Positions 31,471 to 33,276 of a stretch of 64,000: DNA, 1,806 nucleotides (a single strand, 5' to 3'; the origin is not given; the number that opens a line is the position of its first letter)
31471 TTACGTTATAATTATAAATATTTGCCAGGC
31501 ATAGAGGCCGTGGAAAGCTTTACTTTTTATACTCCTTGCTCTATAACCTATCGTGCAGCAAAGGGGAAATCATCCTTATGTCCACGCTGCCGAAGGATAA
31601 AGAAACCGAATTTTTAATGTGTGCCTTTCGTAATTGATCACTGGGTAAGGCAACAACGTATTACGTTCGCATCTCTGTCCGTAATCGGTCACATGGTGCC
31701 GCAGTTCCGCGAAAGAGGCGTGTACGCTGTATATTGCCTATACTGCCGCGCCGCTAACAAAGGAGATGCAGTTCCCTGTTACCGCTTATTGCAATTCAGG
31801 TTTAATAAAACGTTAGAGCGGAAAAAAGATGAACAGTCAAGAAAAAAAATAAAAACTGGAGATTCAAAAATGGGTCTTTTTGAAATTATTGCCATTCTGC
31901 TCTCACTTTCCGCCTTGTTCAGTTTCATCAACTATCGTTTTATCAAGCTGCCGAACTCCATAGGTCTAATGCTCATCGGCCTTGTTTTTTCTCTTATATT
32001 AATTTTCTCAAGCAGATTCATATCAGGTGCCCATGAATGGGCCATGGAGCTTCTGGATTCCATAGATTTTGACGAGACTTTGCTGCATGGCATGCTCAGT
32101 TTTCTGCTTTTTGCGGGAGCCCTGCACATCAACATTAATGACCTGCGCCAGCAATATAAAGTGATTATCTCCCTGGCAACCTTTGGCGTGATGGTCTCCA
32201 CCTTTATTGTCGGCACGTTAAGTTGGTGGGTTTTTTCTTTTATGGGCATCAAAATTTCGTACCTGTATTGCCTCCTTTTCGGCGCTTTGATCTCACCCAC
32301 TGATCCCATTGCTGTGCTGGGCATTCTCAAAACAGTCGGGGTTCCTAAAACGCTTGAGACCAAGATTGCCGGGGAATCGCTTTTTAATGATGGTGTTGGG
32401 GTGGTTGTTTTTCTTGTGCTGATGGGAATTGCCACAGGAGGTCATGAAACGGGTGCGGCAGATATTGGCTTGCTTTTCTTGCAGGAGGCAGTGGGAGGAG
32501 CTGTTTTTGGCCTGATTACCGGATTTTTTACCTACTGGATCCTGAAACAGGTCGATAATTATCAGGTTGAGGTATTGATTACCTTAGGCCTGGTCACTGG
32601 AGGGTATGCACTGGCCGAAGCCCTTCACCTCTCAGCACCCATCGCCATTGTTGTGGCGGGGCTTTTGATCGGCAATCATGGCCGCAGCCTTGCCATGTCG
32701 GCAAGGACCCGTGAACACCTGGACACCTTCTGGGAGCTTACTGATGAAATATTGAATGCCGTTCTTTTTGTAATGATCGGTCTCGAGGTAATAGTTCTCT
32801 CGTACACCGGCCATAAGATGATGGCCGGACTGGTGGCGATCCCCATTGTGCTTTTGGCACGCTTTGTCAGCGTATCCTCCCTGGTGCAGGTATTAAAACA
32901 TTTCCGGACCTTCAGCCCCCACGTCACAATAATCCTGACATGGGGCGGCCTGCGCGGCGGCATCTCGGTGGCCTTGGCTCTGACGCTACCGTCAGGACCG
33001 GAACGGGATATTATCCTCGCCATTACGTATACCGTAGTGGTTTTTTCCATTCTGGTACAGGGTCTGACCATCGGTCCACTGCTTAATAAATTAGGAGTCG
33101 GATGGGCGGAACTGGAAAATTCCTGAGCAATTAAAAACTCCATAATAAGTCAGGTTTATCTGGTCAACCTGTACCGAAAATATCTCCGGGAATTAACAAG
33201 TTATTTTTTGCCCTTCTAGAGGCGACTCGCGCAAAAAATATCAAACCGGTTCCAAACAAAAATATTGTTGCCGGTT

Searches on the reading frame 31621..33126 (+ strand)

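Call 94: search_protein_families(library=pfam, proteins=[window:31621-33126:+], max_evalue=0.00001)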
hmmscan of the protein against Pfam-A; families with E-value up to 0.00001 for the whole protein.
window:31621-33126:+ (501 aa): 1 family
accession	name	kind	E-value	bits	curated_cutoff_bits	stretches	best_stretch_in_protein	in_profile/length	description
PF00999.27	Na_H_Exchanger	-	4e-64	217.2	26.2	1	96-490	2-375/375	Sodium/hydrogen exchanger, transmembrane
